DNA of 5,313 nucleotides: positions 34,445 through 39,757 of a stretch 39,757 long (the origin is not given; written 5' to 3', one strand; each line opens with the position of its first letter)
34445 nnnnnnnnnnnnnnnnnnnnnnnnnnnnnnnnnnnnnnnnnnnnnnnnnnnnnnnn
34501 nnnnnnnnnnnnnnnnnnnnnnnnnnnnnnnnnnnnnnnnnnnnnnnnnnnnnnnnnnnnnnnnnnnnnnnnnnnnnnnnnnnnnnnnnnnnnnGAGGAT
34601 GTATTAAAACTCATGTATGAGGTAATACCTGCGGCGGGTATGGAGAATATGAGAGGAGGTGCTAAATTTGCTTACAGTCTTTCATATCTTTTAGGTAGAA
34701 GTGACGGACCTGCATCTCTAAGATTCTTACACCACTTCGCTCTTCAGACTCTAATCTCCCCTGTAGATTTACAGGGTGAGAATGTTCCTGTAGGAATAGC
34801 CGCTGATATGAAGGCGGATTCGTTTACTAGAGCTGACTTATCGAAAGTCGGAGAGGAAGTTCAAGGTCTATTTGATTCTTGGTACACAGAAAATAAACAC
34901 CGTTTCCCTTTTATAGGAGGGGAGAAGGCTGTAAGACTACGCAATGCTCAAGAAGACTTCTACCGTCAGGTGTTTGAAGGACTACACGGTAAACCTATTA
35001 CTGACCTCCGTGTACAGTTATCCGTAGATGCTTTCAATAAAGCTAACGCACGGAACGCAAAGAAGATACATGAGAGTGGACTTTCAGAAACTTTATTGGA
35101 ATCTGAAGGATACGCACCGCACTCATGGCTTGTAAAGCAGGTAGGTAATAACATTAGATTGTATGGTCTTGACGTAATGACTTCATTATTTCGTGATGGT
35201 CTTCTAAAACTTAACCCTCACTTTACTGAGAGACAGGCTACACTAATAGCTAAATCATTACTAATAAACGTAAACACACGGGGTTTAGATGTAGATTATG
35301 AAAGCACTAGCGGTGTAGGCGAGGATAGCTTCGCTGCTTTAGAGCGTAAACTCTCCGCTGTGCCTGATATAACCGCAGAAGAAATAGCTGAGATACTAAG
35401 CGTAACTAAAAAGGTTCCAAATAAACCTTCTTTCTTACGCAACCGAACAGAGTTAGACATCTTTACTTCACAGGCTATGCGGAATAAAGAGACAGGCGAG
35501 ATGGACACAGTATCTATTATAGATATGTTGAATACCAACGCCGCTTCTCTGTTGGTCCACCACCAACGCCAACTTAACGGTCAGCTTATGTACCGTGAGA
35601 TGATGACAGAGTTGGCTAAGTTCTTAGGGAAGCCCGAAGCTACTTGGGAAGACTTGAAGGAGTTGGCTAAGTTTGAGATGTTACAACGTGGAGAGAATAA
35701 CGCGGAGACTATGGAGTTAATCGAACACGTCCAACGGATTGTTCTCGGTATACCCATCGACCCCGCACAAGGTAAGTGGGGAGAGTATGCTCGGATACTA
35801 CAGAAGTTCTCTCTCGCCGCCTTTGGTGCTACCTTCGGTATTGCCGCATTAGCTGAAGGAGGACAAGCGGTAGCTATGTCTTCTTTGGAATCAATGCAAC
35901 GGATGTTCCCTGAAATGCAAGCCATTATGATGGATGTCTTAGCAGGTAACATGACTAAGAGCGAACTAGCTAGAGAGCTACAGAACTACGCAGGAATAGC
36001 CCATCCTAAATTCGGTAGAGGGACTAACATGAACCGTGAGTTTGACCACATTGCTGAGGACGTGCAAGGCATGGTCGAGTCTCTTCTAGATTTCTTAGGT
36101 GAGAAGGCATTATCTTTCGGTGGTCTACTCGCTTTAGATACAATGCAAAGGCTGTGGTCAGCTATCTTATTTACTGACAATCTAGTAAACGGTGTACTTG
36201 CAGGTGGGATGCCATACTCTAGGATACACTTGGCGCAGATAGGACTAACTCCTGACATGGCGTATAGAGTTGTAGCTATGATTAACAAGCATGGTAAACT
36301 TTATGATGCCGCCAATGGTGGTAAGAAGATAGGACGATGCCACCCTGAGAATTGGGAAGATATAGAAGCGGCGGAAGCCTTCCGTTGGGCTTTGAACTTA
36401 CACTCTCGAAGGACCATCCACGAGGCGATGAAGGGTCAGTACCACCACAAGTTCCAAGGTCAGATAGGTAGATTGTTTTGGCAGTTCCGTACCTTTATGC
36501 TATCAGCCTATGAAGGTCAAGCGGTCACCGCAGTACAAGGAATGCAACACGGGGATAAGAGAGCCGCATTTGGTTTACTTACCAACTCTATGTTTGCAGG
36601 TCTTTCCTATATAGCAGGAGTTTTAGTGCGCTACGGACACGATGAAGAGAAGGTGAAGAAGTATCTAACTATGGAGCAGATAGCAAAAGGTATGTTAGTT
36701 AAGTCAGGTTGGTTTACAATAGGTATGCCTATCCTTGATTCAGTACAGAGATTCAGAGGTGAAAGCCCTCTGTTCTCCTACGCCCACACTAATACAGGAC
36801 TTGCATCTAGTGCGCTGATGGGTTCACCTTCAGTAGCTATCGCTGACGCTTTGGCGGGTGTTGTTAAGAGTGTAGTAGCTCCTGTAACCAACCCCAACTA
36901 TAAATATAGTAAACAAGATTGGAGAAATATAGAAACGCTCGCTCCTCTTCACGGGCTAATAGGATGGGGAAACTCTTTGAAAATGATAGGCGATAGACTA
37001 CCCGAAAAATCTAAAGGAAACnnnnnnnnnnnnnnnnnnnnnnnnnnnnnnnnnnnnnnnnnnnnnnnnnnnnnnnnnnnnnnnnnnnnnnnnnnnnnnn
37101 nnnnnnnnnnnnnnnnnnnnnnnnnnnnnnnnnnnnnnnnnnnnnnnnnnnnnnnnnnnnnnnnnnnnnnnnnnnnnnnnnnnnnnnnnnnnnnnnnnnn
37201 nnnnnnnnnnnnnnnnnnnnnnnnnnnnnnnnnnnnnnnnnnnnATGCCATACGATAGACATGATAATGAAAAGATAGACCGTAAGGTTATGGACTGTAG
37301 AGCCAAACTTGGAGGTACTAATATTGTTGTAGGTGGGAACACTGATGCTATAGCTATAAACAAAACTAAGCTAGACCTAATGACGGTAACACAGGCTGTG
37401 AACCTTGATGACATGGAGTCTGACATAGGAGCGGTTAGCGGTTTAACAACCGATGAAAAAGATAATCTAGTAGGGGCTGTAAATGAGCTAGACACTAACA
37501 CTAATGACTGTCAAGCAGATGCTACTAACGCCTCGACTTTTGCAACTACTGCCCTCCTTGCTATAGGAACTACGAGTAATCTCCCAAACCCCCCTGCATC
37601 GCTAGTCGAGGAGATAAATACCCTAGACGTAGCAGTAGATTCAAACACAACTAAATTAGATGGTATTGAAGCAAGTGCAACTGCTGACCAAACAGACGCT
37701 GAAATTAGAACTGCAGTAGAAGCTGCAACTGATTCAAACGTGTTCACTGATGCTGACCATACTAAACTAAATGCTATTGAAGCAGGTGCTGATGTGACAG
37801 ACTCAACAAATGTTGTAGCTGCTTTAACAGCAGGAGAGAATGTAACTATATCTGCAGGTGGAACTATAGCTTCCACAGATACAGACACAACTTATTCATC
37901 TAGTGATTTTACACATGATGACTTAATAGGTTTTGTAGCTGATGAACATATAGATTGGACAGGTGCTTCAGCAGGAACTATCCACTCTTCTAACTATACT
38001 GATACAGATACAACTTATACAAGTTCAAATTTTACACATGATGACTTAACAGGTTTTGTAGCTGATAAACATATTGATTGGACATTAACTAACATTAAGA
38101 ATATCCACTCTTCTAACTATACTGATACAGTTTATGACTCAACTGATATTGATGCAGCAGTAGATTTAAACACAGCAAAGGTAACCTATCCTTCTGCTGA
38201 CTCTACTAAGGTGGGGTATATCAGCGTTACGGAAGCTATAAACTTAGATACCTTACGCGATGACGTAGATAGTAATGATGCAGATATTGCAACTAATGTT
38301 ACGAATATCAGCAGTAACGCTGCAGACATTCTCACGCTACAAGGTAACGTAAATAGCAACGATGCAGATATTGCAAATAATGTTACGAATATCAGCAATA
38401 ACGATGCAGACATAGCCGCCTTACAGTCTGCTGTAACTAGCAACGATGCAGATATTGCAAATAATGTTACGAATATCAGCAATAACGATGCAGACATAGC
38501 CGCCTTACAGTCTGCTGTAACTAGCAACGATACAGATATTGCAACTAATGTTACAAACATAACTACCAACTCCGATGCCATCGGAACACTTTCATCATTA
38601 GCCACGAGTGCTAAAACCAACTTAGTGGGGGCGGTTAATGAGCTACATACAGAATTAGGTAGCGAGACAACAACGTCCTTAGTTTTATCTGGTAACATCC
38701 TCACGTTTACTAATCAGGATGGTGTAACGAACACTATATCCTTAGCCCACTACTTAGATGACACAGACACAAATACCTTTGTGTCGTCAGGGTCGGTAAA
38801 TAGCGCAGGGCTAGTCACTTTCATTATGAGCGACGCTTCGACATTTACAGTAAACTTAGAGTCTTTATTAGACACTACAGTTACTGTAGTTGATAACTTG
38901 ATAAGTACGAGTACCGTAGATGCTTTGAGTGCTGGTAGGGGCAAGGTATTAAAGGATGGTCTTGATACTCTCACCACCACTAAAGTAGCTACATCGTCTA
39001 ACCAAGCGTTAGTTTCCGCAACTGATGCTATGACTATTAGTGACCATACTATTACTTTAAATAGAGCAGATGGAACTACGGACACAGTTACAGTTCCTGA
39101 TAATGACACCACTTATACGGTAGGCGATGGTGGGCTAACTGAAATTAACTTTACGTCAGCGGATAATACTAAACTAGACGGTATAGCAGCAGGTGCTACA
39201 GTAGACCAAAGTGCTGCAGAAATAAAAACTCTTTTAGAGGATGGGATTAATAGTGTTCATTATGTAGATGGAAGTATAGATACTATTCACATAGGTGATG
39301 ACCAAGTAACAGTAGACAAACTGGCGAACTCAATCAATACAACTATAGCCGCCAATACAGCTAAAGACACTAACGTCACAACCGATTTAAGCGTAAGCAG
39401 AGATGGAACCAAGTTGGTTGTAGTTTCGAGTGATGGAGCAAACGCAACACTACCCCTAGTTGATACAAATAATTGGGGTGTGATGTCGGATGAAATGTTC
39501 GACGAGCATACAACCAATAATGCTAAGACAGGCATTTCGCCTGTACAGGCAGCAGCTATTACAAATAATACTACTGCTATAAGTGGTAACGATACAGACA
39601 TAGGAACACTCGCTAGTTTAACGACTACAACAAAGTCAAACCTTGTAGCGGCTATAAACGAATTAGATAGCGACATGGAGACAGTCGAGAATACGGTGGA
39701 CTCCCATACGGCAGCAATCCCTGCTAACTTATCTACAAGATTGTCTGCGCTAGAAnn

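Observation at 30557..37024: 2155-aa gp16-like ejection protein built from three modules joined by Pro/Gly-rich linkers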

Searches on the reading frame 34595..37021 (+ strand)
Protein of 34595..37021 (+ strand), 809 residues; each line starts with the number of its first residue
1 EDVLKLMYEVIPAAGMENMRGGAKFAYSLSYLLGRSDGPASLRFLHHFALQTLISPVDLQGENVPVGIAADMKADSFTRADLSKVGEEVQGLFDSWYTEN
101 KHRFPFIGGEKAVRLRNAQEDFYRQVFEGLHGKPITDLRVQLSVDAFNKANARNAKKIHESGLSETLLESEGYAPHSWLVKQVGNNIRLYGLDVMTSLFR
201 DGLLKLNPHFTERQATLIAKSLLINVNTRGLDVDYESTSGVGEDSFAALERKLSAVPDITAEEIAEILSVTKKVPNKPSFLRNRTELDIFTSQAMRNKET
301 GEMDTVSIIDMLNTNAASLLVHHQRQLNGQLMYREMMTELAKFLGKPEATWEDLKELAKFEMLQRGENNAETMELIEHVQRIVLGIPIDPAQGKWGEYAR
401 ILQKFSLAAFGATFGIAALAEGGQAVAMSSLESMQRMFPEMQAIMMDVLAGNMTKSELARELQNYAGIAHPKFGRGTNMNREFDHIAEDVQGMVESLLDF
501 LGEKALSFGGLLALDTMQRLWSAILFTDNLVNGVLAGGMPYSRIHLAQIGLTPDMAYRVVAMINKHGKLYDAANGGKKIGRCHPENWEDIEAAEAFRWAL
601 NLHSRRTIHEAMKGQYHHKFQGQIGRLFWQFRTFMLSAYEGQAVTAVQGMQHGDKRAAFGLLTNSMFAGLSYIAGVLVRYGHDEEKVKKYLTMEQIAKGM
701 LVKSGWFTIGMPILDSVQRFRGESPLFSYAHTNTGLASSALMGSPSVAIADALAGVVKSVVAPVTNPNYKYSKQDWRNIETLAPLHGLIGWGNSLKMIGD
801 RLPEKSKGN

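Call 12: find_homologous_proteins(query=window:34595-37021:+)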
Query window:34595-37021:+: the 8000 candidates sharing most words with the query were scored; none scored E <= 0.001.

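Call 37: search_protein_families(library=pfam, proteins=[window:34595-37021:+], max_evalue=5)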
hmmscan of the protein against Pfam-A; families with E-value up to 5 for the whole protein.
window:34595-37021:+ (809 aa): 0 families

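Call 44: search_solved_structures(query=A4, max_evalue=10, show_alignments=2)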
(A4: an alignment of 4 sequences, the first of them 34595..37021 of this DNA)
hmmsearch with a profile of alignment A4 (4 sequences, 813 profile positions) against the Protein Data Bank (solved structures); distinct sequences matched with E-value up to 10: 5.
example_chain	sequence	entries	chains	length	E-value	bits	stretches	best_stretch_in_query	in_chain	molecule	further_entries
8vb2_A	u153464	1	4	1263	3.3e-11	45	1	126-428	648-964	Tetrameric ejection protein (gp48)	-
9vvp_L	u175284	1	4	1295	8.9e-08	33.7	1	330-710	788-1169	Gp29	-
13bv_C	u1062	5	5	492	0.11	13.6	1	102-189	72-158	Beclin 1-associated autophagy-related key regulator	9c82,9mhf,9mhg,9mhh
9rx4_D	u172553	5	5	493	0.11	13.6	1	102-189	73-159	Beclin 1-associated autophagy-related key regulator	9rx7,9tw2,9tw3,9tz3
1zvp_A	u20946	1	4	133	0.92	10.5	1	687-746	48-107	hypothetical protein VC0802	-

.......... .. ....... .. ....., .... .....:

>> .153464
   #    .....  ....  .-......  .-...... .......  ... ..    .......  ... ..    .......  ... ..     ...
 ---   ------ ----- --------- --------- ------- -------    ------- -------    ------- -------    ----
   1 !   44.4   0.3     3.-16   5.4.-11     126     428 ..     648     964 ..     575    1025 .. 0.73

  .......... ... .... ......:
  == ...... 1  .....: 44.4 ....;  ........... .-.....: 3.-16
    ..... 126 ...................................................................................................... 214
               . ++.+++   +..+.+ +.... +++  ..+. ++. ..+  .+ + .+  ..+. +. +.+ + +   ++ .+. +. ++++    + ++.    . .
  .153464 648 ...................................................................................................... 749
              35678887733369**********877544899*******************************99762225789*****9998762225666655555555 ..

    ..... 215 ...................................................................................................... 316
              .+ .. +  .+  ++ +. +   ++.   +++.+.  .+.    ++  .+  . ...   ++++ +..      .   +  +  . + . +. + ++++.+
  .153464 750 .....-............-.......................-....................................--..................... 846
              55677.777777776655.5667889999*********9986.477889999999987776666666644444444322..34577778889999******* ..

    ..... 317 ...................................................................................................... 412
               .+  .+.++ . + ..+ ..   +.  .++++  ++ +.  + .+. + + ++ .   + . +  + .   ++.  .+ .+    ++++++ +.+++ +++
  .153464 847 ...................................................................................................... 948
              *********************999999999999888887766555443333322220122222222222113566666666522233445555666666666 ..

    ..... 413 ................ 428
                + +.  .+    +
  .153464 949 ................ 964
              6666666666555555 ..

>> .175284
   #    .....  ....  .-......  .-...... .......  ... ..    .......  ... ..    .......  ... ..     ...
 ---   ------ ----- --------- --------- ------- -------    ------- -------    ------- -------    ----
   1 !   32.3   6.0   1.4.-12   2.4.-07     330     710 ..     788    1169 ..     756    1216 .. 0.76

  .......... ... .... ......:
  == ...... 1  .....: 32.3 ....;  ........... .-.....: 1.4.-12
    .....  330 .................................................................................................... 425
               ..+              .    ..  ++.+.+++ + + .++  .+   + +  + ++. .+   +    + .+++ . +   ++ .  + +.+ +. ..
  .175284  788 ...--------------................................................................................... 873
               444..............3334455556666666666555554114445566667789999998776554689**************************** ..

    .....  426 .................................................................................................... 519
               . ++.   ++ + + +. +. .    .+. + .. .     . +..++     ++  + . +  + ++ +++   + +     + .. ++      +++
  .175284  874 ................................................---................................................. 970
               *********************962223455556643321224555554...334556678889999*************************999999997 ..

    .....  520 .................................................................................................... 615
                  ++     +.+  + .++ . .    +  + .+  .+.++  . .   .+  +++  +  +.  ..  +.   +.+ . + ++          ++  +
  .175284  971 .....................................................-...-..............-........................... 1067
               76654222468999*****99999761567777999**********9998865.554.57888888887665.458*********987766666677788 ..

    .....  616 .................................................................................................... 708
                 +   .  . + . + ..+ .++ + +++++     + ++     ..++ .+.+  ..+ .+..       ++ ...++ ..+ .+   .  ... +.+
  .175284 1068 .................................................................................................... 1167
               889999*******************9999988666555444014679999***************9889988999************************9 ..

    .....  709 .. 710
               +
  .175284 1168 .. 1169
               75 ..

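Call 98: search_protein_families(library=ncbifam, proteins=[window:34595-37021:+], max_evalue=1)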
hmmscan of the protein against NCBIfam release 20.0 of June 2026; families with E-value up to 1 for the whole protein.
window:34595-37021:+ (809 aa): 0 families

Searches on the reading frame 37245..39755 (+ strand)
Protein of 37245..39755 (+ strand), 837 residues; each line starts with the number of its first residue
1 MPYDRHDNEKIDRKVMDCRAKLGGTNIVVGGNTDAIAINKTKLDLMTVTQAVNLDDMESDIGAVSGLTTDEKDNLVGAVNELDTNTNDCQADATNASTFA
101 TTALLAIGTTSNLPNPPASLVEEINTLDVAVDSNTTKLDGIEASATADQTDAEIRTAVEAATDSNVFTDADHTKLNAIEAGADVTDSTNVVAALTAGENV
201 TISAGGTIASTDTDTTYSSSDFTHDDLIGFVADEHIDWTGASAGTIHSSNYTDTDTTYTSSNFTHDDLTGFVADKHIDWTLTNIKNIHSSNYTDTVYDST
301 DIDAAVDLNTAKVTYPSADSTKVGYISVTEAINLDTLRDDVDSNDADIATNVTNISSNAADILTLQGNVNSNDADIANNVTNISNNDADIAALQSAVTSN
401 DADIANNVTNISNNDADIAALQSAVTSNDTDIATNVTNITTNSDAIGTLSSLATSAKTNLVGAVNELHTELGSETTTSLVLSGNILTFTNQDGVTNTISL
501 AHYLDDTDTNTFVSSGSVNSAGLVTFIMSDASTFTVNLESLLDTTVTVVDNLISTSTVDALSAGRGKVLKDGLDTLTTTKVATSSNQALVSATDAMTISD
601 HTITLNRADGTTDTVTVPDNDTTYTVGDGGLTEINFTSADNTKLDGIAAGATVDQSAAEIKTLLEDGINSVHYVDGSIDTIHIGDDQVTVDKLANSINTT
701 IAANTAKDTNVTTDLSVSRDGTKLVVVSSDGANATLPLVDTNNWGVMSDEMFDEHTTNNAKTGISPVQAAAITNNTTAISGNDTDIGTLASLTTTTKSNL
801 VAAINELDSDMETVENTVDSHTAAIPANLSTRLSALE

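Call 81: search_protein_families(library=pfam, proteins=[window:37245-39755:+], max_evalue=0.01)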
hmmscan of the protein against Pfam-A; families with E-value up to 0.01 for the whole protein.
window:37245-39755:+ (837 aa): 1 family
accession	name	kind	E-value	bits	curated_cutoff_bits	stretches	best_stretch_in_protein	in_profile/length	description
PF22337.1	Phage_fiber_rpt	-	6.5e-07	29.4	27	1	548-576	1-29/34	Phage tail fiber repeats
